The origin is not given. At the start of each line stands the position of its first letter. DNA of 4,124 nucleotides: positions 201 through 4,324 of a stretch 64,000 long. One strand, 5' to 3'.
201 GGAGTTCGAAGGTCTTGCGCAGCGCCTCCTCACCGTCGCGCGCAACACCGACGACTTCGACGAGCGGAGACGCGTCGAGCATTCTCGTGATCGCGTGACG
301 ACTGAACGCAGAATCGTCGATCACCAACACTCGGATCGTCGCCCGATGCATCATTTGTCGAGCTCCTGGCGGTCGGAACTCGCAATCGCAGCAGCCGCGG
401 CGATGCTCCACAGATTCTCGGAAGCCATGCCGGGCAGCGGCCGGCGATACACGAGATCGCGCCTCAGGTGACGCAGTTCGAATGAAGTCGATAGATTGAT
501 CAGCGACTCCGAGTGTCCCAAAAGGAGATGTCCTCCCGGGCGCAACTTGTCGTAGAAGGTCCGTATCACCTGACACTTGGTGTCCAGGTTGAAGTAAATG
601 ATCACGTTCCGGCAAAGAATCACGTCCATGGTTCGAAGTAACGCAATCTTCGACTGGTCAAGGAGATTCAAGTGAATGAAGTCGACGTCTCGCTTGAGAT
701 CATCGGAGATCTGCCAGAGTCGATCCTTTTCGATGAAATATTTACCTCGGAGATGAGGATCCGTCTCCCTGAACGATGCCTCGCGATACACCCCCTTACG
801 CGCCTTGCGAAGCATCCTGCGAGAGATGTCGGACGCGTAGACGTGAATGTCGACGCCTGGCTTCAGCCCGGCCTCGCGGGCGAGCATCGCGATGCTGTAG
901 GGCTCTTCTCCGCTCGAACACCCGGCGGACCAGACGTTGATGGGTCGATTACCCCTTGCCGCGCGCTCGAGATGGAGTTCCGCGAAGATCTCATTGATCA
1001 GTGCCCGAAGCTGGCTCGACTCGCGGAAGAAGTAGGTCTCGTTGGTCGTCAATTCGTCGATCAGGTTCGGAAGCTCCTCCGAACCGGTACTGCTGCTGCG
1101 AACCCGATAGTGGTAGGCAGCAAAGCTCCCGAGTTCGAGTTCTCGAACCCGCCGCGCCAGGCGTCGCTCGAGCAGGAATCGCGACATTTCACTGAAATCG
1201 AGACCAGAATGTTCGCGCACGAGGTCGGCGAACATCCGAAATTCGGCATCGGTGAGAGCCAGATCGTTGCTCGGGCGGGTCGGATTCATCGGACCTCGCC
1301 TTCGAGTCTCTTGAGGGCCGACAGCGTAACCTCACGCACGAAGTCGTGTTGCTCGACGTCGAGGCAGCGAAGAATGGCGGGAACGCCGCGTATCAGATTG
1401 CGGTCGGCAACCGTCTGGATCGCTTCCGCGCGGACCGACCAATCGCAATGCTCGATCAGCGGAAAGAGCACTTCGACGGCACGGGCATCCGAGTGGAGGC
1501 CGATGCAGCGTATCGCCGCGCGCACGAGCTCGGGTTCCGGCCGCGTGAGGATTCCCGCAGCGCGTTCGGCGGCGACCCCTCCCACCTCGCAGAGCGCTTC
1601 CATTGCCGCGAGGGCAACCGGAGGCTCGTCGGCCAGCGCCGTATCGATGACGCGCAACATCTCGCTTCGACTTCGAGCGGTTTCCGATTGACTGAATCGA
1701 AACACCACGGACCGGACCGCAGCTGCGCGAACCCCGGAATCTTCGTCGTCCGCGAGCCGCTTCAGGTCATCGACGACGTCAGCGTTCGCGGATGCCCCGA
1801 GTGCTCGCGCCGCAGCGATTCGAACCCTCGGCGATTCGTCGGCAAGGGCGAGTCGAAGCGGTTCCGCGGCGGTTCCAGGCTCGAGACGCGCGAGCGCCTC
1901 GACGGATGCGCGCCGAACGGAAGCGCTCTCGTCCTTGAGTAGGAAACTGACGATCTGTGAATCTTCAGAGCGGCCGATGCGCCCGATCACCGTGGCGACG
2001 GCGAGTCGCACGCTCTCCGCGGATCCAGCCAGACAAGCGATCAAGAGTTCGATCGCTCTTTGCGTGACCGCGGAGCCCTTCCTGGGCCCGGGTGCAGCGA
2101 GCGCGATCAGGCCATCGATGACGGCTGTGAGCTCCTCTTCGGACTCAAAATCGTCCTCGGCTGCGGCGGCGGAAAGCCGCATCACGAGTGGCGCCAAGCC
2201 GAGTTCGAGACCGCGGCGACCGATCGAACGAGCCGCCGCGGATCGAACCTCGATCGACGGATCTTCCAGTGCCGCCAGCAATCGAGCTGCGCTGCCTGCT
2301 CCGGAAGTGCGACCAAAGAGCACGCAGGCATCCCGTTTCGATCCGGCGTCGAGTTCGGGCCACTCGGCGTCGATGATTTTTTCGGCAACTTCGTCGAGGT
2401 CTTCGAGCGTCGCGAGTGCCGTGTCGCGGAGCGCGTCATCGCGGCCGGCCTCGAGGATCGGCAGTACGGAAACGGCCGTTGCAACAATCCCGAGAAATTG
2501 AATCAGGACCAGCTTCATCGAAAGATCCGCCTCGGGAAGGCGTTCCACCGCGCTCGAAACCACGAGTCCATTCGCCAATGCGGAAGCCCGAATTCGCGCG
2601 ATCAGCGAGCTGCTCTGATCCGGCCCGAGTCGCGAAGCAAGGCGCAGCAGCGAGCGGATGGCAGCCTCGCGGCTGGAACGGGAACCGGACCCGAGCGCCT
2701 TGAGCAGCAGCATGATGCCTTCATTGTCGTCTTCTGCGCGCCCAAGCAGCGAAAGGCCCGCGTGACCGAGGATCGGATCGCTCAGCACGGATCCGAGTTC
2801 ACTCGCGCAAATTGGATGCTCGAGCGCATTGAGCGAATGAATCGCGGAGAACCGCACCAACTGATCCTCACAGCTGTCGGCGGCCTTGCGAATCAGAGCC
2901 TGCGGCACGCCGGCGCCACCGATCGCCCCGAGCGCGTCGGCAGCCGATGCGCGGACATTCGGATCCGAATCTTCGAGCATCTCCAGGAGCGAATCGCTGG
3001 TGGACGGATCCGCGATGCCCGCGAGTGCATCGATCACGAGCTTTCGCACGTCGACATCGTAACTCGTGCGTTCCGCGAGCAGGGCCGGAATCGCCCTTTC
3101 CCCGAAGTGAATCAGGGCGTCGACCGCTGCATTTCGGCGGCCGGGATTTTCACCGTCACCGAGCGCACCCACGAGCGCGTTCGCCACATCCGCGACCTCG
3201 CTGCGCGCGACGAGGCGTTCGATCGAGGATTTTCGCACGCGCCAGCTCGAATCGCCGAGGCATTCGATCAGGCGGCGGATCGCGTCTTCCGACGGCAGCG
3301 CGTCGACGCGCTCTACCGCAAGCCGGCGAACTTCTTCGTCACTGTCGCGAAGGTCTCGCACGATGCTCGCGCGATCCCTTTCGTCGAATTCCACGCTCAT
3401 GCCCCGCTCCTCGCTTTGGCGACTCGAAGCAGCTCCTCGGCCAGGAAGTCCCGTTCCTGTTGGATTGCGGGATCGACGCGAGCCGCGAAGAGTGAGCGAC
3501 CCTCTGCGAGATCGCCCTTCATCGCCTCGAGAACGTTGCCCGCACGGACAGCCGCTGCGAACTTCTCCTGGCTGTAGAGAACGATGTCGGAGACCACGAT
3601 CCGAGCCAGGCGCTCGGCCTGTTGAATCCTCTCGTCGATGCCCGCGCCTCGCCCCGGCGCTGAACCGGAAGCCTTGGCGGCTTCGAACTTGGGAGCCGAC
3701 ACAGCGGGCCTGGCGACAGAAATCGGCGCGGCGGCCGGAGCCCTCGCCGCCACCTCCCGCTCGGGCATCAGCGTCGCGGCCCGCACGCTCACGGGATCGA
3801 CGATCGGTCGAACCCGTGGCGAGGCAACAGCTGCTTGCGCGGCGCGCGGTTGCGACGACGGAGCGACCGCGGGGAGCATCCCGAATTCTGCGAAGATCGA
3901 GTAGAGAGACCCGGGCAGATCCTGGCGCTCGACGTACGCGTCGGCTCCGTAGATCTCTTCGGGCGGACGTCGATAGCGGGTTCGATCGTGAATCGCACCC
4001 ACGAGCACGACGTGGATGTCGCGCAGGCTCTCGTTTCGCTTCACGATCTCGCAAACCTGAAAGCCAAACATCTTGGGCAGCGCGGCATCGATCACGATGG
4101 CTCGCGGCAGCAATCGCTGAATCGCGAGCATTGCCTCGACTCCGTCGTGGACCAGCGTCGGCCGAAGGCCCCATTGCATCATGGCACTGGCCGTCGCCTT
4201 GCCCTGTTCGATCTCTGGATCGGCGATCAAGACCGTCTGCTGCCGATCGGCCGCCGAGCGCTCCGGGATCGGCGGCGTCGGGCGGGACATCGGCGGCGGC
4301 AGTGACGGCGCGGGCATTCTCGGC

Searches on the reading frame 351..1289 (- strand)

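Call 68: search_protein_families(library=pfam, proteins=[window:351-1289:-], max_evalue=0.00001)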
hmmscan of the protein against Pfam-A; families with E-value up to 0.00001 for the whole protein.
window:351-1289:- (312 aa): 4 families
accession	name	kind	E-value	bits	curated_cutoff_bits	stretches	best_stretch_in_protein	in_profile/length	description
PF01739.24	CheR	-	5.2e-55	186.3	27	1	83-274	1-190/195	CheR methyltransferase, SAM binding domain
PF03705.20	CheR_N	-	3e-13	49.7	27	1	15-66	1-52/53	CheR methyltransferase, all-alpha domain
PF08242.18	Methyltransf_12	-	9.7e-08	33.1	30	0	191-255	64-98/98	Methyltransferase domain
PF13489.12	Methyltransf_23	-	2.1e-06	28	27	1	102-257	9-116/164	Methyltransferase domain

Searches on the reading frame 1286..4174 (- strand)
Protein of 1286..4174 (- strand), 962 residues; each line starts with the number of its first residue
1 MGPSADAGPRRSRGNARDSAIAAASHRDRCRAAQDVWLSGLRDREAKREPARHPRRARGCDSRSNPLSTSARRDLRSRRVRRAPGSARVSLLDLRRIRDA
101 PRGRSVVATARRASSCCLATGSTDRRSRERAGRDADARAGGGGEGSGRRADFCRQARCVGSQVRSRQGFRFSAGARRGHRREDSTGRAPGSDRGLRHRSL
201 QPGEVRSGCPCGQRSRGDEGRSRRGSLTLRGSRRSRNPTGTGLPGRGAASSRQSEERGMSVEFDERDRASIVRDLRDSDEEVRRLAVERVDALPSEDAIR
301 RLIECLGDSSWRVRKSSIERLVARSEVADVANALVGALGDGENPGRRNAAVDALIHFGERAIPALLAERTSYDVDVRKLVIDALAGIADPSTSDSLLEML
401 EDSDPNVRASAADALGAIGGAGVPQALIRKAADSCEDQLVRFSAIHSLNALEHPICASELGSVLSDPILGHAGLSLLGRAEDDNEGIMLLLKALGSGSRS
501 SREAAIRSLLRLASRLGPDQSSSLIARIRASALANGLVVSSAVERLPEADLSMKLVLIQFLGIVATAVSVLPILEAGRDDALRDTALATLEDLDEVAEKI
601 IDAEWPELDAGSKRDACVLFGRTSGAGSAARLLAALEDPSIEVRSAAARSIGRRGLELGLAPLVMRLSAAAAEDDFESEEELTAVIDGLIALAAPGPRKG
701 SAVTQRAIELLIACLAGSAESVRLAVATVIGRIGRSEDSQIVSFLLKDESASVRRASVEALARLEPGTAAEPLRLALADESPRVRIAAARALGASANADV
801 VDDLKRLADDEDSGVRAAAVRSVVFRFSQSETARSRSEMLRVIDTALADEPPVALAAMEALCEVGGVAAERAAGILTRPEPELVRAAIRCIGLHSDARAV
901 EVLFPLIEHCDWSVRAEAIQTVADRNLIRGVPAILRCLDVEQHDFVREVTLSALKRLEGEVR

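Call 68: search_protein_families(library=pfam, proteins=[window:1286-4174:-], max_evalue=0.00001)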
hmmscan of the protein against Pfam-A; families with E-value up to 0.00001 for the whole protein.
window:1286-4174:- (962 aa): 5 families
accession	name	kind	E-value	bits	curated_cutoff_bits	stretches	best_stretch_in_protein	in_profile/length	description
PF13646.12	HEAT_2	-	1.7e-61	204.9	27.7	4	362-448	1-87/88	HEAT repeats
PF02985.28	HEAT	-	3.2e-29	98.6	23.5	0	395-418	4-27/31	HEAT repeat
PF13513.12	HEAT_EZ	-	2.6e-11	44.2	27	0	394-418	31-55/55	HEAT-like repeat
PF12717.13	Cnd1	-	2.5e-06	28.1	26.4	0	770-821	23-80/162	non-SMC mitotic condensation complex subunit 1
PF01602.26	Adaptin_N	-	3.4e-06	26.4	37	0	797-870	112-179/524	Adaptin N terminal region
